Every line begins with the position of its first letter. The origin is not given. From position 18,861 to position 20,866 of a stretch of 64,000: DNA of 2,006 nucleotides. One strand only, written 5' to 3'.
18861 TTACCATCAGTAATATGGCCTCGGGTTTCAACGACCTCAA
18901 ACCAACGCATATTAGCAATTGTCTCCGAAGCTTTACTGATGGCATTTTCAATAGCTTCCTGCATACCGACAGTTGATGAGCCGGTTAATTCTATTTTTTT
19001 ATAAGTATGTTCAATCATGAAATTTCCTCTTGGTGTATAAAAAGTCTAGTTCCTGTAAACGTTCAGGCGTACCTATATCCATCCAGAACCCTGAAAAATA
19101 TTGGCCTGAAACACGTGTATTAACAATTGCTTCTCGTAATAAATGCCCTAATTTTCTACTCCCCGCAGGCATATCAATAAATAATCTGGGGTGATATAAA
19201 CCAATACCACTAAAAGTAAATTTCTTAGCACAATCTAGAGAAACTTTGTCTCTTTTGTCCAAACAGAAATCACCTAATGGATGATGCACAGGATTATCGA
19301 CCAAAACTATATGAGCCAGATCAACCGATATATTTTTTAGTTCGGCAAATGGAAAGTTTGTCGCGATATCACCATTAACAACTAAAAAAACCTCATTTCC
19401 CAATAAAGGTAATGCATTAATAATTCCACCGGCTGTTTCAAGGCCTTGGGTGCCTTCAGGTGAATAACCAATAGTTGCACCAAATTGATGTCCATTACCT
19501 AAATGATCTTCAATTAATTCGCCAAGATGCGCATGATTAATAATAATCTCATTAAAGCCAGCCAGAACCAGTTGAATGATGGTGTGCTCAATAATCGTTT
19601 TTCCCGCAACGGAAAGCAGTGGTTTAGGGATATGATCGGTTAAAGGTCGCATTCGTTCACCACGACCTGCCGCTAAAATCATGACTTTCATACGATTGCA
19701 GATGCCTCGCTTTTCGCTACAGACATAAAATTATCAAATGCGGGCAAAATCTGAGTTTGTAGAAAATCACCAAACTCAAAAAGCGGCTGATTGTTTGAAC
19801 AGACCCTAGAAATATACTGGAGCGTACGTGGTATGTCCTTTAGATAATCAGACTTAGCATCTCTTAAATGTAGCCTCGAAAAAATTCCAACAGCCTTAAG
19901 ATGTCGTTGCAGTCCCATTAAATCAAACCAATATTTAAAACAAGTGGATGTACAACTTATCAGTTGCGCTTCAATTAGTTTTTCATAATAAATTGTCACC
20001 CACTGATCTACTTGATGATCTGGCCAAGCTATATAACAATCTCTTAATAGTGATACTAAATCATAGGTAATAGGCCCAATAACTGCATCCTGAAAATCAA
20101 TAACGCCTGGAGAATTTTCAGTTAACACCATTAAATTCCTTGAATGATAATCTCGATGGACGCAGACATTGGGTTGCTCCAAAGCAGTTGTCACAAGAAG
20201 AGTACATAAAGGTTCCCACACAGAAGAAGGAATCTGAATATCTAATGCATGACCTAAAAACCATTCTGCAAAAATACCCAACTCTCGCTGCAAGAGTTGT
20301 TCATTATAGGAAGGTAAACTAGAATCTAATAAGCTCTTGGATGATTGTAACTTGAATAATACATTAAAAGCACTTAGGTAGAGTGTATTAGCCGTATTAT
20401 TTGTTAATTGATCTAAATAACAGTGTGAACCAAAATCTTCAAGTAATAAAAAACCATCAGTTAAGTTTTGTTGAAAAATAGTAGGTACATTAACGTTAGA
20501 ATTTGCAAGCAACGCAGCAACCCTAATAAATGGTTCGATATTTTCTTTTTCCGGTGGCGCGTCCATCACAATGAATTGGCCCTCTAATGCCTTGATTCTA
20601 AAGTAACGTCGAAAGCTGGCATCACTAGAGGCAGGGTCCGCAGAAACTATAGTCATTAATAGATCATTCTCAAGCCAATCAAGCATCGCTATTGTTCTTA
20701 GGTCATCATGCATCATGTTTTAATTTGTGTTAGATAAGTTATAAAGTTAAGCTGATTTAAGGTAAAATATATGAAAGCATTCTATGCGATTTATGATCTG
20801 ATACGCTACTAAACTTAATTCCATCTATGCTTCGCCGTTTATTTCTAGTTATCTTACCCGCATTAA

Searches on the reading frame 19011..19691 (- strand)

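Call 85: search_protein_families(library=pfam, proteins=[window:19011-19691:-], max_evalue=0.000001)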
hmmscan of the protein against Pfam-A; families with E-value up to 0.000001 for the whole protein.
window:19011-19691:- (226 aa): 2 families
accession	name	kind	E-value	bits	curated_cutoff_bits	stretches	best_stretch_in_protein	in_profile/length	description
PF00483.29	NTP_transferase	-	1.1e-23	84.5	21.2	1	2-118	1-120/245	Nucleotidyl transferase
PF12804.13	NTP_transf_3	-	7e-11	43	27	1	4-109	2-96/160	MobA-like NTP transferase domain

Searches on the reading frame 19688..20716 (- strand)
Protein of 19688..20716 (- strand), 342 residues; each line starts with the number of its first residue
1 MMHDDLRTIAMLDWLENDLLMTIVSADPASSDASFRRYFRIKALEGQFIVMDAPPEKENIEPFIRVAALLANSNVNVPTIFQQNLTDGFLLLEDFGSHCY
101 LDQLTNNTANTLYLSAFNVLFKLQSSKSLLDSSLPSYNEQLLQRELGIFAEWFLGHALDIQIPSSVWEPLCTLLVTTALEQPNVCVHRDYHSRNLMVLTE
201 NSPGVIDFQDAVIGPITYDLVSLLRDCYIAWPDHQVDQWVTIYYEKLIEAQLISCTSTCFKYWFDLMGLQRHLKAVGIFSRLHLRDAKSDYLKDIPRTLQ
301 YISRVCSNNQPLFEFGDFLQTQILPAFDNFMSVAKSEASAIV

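Call 85: search_protein_families(library=pfam, proteins=[window:19688-20716:-], max_evalue=0.000001)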
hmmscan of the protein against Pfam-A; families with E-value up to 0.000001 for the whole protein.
window:19688-20716:- (342 aa): 1 family
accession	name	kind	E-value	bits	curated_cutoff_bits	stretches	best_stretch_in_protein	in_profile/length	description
PF01636.29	APH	-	5.5e-29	102.1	23.2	1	28-242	4-228/239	Phosphotransferase enzyme family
